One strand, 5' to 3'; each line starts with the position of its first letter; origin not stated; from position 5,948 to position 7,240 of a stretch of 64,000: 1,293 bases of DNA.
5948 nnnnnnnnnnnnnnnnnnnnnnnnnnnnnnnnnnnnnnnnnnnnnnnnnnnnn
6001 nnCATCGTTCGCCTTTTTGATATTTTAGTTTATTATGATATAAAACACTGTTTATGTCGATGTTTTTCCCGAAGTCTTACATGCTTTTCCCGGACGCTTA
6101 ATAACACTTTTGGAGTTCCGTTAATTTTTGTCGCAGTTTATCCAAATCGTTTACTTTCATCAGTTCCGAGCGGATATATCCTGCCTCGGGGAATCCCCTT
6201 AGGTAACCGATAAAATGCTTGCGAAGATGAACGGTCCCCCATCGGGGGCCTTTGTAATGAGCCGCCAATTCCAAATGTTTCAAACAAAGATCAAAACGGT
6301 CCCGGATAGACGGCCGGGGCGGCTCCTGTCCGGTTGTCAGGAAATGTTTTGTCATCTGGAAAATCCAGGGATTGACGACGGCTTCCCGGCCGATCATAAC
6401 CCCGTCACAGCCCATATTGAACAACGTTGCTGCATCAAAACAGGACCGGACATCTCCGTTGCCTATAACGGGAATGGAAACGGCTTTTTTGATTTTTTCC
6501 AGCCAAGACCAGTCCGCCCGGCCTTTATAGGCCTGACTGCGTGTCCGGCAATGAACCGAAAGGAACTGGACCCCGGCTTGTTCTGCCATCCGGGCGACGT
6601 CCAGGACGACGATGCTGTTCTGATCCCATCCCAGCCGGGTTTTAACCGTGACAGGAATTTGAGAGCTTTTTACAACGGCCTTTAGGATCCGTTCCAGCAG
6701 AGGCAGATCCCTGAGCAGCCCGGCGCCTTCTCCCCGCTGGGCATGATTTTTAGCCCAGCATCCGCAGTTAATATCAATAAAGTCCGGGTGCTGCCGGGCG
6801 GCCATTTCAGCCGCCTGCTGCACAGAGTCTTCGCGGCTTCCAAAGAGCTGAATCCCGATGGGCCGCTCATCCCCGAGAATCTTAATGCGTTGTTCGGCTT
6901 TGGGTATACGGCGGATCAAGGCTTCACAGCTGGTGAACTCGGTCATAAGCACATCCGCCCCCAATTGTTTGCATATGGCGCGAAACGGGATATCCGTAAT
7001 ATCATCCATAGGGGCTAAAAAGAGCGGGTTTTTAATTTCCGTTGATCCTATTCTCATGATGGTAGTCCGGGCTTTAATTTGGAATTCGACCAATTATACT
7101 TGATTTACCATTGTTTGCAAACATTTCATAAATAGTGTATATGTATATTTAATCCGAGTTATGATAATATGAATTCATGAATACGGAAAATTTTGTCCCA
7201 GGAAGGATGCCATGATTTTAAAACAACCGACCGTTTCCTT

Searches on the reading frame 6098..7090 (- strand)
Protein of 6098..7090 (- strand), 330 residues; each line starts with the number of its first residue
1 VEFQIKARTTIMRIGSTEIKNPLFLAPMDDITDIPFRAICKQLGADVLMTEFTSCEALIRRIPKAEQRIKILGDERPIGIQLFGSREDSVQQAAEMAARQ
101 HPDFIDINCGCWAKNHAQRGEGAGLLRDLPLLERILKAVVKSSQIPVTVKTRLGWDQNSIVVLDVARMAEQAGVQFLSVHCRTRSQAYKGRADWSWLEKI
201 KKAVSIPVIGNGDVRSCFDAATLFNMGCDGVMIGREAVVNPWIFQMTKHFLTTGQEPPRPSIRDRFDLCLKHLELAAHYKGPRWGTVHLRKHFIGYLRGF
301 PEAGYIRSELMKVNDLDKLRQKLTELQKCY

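Call 50: search_protein_families(library=ncbifam, proteins=[window:6098-7090:-], max_evalue=0.00001)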
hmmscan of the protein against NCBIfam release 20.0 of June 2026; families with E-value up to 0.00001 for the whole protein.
window:6098-7090:- (330 aa): 9 families
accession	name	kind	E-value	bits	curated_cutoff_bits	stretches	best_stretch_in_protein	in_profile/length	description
TIGR00737.1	nifR3_yhdG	equivalog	9.9e-98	327.2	293.3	1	14-328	1-316/319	tRNA dihydrouridine synthase DusB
NF008774.0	PRK11815.1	equivalog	4.8e-36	124.4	269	1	18-318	10-315/337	tRNA dihydrouridine(20/20a) synthase DusA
NF007838.0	PRK10550.1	equivalog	4.9e-30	104.6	395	1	25-249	5-239/312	tRNA dihydrouridine(16) synthase DusC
TIGR00742.1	yjbN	subfamily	1.3e-23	83.9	397.2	1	22-312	2-297/318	tRNA dihydrouridine(20/20a) synthase DusA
NF005574.0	PRK07259.1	equivalog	2e-09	36.8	269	0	199-245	231-277/304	dihydroorotate dehydrogenase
TIGR00736.1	nifR3_rel_arch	hypoth_equivalog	3e-09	36.8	218.7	1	94-239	85-225/231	MJ0144 family RNA dihydrouridine synthase-like protein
TIGR01037.2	pyrD_sub1_fam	subfamily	5.3e-08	32.3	270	0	77-179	92-188/300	dihydroorotate dehydrogenase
TIGR00735.1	hisF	equivalog_domain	5.6e-06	25.8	294.55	0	165-245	35-114/254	imidazole glycerol phosphate synthase subunit HisF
NF041011.1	dihydoor_dh_Arch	equivalog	8.2e-06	25.1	330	0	80-178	90-175/289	dihydroorotate dehydrogenase PyrD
